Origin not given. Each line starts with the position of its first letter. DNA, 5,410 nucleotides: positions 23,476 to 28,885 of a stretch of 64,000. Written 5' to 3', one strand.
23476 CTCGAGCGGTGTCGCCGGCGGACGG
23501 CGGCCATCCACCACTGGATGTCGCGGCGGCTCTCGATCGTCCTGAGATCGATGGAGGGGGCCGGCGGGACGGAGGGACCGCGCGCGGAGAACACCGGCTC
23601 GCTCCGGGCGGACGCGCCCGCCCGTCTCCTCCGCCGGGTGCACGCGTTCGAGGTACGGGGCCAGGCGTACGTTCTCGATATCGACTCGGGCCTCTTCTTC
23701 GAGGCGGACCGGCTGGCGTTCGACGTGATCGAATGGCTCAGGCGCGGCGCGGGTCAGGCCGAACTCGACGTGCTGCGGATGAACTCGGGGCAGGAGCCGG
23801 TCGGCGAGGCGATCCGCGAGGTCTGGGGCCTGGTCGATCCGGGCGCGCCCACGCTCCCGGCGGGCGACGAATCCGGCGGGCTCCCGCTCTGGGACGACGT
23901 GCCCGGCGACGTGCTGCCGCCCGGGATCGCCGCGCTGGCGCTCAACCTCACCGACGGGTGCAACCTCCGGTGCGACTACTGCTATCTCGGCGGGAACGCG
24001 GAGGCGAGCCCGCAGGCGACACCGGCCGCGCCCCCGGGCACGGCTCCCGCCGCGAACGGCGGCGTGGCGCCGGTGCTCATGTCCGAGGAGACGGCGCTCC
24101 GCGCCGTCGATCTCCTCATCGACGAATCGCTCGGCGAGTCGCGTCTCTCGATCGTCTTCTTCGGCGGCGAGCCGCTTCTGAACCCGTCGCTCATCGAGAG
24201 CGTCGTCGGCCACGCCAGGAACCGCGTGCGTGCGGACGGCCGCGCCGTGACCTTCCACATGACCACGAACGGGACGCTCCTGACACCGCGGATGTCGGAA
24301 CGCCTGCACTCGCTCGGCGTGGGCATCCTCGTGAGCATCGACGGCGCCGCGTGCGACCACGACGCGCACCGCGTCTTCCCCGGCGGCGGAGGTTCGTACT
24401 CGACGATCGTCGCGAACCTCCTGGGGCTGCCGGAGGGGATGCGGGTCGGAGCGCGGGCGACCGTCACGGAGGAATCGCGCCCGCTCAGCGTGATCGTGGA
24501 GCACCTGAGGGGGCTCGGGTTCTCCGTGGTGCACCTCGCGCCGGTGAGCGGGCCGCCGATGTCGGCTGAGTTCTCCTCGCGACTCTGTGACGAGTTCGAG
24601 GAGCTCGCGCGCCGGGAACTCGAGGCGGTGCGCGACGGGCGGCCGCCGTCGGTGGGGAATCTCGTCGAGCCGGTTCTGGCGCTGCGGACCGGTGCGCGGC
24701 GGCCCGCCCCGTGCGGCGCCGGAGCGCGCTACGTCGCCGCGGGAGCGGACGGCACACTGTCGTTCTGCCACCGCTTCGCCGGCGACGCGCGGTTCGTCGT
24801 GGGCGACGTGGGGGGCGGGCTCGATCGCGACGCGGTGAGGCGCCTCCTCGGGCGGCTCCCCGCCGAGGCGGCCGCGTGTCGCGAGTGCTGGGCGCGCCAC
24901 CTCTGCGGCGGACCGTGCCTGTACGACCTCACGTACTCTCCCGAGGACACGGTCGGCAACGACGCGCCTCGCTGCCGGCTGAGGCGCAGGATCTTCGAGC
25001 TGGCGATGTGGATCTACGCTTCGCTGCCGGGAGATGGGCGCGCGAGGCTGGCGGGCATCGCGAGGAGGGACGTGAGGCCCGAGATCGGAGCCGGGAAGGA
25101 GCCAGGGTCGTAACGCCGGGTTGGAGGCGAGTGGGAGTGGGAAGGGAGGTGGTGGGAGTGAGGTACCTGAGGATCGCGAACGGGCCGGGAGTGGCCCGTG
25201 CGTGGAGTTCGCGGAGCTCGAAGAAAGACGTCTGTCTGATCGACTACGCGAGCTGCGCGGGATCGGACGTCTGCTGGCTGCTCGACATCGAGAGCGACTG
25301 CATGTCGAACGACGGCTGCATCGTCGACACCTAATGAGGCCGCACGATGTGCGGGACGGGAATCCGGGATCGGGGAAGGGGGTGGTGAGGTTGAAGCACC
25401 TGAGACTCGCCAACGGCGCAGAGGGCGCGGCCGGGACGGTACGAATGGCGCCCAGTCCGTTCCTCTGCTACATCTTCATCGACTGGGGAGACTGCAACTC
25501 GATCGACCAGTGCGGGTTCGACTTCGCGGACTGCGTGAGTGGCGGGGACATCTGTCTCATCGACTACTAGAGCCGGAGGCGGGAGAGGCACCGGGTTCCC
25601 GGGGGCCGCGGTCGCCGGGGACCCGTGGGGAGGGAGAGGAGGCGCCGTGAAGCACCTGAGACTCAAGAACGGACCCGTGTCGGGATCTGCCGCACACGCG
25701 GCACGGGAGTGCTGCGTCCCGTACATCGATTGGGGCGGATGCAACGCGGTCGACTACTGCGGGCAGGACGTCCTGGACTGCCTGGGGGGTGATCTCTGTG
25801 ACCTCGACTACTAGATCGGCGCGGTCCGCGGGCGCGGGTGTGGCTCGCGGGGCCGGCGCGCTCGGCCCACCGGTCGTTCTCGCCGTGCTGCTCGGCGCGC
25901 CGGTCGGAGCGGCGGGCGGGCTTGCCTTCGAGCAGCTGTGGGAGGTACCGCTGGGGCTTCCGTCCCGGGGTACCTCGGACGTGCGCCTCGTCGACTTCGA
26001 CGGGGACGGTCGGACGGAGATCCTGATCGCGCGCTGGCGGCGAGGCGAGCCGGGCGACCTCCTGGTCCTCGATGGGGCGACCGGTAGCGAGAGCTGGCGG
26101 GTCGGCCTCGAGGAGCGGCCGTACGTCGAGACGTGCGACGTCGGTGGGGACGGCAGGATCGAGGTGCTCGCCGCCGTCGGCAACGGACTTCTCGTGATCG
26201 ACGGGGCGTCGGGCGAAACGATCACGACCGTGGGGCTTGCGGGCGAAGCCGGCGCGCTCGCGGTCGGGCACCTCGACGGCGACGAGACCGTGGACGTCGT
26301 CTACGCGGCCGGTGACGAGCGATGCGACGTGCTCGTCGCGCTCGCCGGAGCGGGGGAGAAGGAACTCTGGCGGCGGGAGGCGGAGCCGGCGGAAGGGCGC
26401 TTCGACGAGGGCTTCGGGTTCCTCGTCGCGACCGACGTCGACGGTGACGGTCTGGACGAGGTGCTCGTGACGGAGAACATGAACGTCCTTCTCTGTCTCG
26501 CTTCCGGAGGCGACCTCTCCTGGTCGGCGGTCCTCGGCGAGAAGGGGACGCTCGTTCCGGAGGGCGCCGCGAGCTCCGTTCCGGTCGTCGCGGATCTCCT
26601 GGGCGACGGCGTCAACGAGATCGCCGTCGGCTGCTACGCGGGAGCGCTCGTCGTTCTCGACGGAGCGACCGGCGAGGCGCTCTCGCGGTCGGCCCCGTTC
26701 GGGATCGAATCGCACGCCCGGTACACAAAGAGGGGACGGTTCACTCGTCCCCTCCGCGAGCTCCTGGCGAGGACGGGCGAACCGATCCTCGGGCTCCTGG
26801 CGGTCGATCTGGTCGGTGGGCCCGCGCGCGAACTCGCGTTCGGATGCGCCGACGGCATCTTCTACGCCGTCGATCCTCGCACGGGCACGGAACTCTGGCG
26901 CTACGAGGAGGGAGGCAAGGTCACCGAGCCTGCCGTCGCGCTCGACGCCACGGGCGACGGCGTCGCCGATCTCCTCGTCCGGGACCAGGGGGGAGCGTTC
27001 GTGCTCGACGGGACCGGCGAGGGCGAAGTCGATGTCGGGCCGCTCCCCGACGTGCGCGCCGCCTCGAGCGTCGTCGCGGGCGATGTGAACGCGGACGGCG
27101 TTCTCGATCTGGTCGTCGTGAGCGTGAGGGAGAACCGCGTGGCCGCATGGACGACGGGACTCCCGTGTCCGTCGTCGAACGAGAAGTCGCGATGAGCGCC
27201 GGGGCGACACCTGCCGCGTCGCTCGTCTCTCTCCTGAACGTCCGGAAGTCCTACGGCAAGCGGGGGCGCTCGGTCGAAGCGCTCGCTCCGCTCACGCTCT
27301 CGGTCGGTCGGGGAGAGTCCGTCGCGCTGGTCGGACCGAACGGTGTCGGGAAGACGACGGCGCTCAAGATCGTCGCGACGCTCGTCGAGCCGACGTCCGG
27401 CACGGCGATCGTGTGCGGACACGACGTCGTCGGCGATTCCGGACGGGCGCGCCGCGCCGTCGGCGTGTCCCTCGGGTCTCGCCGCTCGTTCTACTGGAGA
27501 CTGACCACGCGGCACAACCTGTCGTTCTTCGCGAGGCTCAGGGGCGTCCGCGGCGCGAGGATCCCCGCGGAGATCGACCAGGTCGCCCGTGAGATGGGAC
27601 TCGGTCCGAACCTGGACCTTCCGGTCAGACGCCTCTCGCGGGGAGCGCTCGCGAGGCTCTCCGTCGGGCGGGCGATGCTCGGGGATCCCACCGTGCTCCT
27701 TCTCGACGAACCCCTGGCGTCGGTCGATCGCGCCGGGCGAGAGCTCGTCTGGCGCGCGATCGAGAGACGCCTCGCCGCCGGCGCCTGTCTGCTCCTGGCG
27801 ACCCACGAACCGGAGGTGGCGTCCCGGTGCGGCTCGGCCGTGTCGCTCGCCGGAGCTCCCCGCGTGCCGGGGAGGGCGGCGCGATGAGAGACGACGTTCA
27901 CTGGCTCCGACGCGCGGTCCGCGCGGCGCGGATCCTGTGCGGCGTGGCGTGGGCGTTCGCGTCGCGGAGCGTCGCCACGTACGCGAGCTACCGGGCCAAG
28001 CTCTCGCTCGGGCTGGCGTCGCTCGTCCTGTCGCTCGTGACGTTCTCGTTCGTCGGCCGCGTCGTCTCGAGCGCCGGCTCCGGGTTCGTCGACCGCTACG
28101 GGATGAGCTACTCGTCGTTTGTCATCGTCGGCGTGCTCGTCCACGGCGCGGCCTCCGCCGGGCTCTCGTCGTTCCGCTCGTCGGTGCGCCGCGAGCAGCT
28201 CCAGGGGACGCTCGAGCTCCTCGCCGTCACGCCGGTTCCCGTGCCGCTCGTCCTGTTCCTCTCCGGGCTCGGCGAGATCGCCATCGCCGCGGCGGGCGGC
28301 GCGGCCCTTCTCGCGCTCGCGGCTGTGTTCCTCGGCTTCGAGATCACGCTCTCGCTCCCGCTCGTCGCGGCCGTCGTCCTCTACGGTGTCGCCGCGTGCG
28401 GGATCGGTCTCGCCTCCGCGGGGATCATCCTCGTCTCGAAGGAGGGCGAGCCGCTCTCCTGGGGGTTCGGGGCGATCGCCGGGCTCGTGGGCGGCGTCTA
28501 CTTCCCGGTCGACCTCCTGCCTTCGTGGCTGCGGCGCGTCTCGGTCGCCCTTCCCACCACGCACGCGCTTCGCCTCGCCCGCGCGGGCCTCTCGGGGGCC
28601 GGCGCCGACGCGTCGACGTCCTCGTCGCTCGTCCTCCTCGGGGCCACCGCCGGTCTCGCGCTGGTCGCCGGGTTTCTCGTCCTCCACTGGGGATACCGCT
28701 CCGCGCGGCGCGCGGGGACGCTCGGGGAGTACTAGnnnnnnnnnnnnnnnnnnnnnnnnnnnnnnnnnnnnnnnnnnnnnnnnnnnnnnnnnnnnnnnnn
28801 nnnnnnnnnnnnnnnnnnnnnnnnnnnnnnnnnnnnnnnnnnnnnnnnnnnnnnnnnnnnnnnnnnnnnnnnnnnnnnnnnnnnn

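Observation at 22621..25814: Undescribed ranthipeptide-like RiPP locus: radical SAM/SPASM maturase followed by three tandem precursor peptides built from repeated Cys-x(3-5)-Asp units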

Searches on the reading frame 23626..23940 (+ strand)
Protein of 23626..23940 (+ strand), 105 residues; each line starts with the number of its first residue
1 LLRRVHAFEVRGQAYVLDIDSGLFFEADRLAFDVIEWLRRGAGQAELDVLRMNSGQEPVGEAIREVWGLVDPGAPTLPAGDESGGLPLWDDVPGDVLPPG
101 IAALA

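Call 113: search_protein_families(library=pfam, proteins=[window:23626-23940:+], max_evalue=10)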
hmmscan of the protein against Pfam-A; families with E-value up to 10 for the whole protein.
seq(105 aa): 0 families

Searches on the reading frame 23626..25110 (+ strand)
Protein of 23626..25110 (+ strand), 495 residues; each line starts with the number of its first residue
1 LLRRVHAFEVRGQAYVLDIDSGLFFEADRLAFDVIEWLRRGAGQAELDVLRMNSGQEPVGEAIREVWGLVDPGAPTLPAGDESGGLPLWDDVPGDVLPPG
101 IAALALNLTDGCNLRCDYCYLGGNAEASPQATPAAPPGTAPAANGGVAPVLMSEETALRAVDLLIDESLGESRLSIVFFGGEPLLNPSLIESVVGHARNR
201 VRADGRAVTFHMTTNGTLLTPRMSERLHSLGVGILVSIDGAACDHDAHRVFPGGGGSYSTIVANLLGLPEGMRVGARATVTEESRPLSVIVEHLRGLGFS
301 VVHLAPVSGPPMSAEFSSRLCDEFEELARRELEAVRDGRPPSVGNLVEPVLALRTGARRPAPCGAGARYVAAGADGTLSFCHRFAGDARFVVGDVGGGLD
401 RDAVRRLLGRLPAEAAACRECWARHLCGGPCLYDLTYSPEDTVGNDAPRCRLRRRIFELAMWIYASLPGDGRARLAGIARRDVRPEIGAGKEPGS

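Call 36: search_solved_structures(query=window:23626-25110:+, max_evalue=0.001, show_alignments=1)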
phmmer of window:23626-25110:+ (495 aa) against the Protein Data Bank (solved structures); distinct sequences matched with E-value up to 0.001: 3.
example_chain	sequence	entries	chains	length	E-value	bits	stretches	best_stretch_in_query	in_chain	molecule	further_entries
5wgg_A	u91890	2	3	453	1.3e-43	152.7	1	4-465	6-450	Radical SAM domain protein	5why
8vpo_A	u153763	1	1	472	2.6e-12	49.4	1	101-266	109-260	Radical SAM core domain-containing protein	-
9gm3_A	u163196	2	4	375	3.8e-10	42.3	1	100-272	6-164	ChlB radical SAM domain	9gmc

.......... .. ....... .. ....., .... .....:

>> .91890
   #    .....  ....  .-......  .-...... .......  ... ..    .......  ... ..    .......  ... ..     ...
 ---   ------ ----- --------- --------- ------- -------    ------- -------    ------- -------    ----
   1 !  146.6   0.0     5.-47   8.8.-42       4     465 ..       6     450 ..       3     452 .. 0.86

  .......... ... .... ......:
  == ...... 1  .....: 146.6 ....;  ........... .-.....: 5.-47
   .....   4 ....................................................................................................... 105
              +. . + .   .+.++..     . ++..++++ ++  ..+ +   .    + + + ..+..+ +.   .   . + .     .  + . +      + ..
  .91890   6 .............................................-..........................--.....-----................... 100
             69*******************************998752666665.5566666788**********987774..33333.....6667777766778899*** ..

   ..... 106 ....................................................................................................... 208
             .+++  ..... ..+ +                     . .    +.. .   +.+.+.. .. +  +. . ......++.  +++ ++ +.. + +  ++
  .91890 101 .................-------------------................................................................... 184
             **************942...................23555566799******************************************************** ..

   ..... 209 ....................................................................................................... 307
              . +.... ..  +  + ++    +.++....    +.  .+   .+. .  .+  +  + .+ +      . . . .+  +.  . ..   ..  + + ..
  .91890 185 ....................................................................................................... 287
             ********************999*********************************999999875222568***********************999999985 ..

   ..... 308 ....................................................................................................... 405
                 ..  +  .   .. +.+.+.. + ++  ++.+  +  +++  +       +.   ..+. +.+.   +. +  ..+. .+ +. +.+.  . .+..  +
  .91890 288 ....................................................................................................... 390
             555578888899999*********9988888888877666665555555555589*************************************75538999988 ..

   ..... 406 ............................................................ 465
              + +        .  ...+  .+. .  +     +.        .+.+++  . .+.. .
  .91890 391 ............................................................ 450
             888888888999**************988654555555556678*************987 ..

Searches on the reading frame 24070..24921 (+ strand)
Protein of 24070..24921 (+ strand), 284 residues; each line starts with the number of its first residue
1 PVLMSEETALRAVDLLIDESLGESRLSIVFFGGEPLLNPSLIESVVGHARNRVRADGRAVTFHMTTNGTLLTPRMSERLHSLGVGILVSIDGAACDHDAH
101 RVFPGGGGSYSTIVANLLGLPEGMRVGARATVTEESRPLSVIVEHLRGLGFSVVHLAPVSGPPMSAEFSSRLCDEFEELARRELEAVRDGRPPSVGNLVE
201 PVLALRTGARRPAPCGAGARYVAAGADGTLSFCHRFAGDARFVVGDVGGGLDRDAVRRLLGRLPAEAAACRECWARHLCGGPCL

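Call 46: search_protein_families(library=ncbifam, proteins=[window:24070-24921:+], max_evalue=1e-10)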
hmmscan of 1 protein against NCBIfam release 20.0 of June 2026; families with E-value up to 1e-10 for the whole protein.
window:24070-24921:+ (284 aa): 19 families
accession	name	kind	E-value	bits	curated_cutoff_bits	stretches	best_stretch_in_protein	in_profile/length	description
NF047865.1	rSAM_PapB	equivalog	6.9e-62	209.6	340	1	2-283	31-316/330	PapB family radical SAM/SPASM ranthipeptide maturase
TIGR03906.1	quino_hemo_SAM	equivalog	4.3e-61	207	453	1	4-283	125-414/467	quinohemoprotein amine dehydrogenase maturation protein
TIGR04064.1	rSAM_nif11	equivalog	2.7e-50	171.4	518.7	1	3-283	107-400/459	nif11-like peptide radical SAM maturase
TIGR03974.1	rSAM_six_Cys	equivalog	3.7e-40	138.2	425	1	3-283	127-416/451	thioether cross-link-forming SCIFF peptide maturase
TIGR04068.1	rSAM_ocin_clost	equivalog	4.3e-34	118.2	500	1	4-117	117-229/462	Cys-rich peptide radical SAM maturase CcpM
NF040492.1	not_ScfB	exception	1.5e-33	116.3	855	1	3-283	125-415/450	ScfB-related radical SAM/SPASM orphan maturase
TIGR04280.1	geopep_mat_rSAM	hypoth_equivalog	1.4e-28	100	400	1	4-283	112-392/428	geopeptide radical SAM maturase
NF035951.1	rSAM_RumMC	equivalog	5.1e-22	78.2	720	1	4-124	146-263/510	RumMC family radical SAM sactipeptide maturase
NF038170.1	lachnocin_rSAM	equivalog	3.4e-20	72.3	550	1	4-118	109-221/440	lachnocin radical SAM maturase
TIGR03978.1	rSAM_paired_1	equivalog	4.5e-18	65.2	370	1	4-160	114-271/466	His-Xaa-Ser system radical SAM maturase HxsB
TIGR04163.1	rSAM_cobopep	equivalog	7.2e-18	64.5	375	1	24-283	118-387/428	peptide-modifying radical SAM enzyme CbpB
TIGR04115.1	rSAM_Cxxx_rpt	equivalog_domain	1.1e-17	64.5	350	1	4-275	30-315/359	radical SAM peptide maturase, CXXX-repeat target family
TIGR04084.1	rSAM_AF0577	subfamily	1.1e-17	64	225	1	27-284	45-286/347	TIGR04084 family radical SAM/SPASM domain-containing protein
TIGR04148.1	GG_samocin_CFB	equivalog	2.4e-16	59.9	300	1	23-117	76-167/411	radical SAM peptide maturase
NF041707.1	rSAM_YhhB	equivalog_domain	3.8e-16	58.9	445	1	2-118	34-150/369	cyclophane-forming radical SAM/SPASM peptide maturase YhhB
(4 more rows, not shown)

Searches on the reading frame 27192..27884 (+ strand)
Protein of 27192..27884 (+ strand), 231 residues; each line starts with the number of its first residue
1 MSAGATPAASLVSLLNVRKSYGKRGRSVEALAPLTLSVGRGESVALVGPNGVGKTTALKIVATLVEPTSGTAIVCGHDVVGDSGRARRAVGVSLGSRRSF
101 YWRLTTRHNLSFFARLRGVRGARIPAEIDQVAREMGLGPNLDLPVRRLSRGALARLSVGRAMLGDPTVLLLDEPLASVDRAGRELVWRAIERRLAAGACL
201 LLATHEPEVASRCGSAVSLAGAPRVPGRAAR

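Call 5: search_protein_families(library=ncbifam, proteins=[window:27192-27884:+], max_evalue=0.01)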
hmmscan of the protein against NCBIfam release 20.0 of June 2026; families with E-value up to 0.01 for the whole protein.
seq(231 aa): 178 families (the best 25 are shown)
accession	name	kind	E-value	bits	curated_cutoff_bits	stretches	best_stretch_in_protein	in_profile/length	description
TIGR01188.1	drrA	subfamily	6.4e-41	140.6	312.45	1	27-217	5-194/302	daunorubicin resistance ABC transporter, ATP-binding protein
NF010060.0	PRK13537.1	equivalog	1.6e-34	119.3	521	1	9-214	13-213/314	nodulation factor ABC transporter ATP-binding protein NodI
TIGR03864.1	PQQ_ABC_ATP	hypoth_equivalog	1.4e-33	116.3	302.25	1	15-206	5-192/236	ABC transporter, ATP-binding subunit, PQQ-dependent alcohol dehydrogenase system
NF033858.1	ABC2_perm_RbbA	equivalog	6.5e-31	107.1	1050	1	30-224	281-474/909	ribosome-associated ATPase/putative transporter RbbA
TIGR01189.1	ccmA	equivalog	6.1e-30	104.4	131.6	1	24-207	10-187/198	heme ABC exporter ATP-binding protein CcmA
TIGR01288.1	nodI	equivalog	1.9e-29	102.7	424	1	12-213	5-201/303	nodulation factor ABC transporter ATP-binding protein NodI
NF010059.0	PRK13536.1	equivalog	2.6e-29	102.1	549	1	11-213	43-240/342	nodulation factor ABC transporter ATP-binding protein NodI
TIGR03522.1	GldA_ABC_ATP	equivalog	4e-28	98.8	402.6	1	15-213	6-199/301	gliding motility-associated ABC transporter ATP-binding subunit GldA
NF040933.2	ABC_arch_GlcV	equivalog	2.9e-27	95.5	450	1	12-207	3-202/357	glucose ABC transporter ATP-binding protein GlcV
TIGR02857.1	CydD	equivalog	3.8e-27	95.4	435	1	11-218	321-528/529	thiol reductant ABC exporter subunit CydD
TIGR02673.1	FtsE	equivalog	4.4e-27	95.2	264.85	1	12-213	2-203/214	cell division ATP-binding protein FtsE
NF010061.0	PRK13538.1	equivalog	4.4e-27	95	195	1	31-207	21-193/211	cytochrome c biogenesis heme-transporting ATPase CcmA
NF008653.0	PRK11650.1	subfamily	1e-26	93.9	432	1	12-196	4-186/357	sn-glycerol-3-phosphate ABC transporter ATP-binding protein UgpC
NF008233.0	PRK11000.1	equivalog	3e-25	88.8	568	1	12-185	4-171/369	maltose/maltodextrin ABC transporter ATP-binding protein MalK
TIGR01166.1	cbiO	subfamily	1.5e-23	83.3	211.8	1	28-208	5-188/190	cobalt ABC transporter, ATP-binding protein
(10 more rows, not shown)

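Call 6: search_protein_families(library=pfam, proteins=[window:27192-27884:+], max_evalue=0.01)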
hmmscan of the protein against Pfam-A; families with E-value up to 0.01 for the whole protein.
seq(231 aa): 6 families
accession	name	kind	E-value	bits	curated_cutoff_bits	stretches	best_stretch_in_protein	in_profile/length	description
PF00005.33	ABC_tran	-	2.1e-22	80.6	25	1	32-176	2-137/137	ABC transporter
PF13304.12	AAA_21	-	3.1e-06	27.9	27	1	44-64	2-22/304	AAA domain, putative AbiEii toxin, Type IV TA system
PF13191.12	AAA_16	-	2.1e-05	25.5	32.6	1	24-173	5-140/167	AAA ATPase domain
PF13604.12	AAA_30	-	0.00069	19.8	27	1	44-120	21-82/191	AAA domain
PF00004.35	AAA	-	0.0047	17.8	21.2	0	45-66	2-23/131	ATPase family associated with various cellular activities (AAA)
PF13401.12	AAA_22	-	0.0065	17.2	27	0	43-103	7-65/130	AAA domain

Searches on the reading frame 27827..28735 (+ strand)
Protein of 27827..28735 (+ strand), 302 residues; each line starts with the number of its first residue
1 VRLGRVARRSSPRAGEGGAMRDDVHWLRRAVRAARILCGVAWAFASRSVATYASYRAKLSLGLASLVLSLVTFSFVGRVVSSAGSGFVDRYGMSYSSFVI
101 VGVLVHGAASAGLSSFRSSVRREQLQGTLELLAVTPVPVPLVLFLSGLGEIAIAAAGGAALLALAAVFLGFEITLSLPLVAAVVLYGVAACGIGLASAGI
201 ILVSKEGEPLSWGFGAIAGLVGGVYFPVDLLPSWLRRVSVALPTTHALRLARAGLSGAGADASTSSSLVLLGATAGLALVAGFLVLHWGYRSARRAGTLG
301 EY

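Call 5: search_protein_families(library=ncbifam, proteins=[window:27827-28735:+], max_evalue=0.01)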
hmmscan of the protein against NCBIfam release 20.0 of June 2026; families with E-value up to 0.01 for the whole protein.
window:27827-28735:+ (302 aa): 3 families
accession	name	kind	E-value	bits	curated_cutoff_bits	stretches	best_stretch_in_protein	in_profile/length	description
NF011648.0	PRK15066.1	subfamily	1.1e-08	34.9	225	1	84-284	48-248/257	ABC transporter permease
TIGR01247.1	drrB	subfamily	7.3e-06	25.8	223.05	1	63-277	14-227/236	daunorubicin resistance ABC transporter membrane protein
TIGR03062.1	pip_yhgE_Cterm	subfamily_domain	0.0028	17.3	102.2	1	144-285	63-202/208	YhgE/Pip family protein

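Call 6: search_protein_families(library=pfam, proteins=[window:27827-28735:+], max_evalue=0.01)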
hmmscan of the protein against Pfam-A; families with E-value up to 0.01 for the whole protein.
window:27827-28735:+ (302 aa): 2 families
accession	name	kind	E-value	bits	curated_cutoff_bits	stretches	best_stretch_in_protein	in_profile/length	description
PF01061.29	ABC2_membrane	-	2.1e-09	37.7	26.9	1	55-254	15-209/211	ABC-2 type transporter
PF12698.13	ABC2_membrane_3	-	7.7e-07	28.9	31.6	1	93-283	158-346/347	ABC-2 family transporter protein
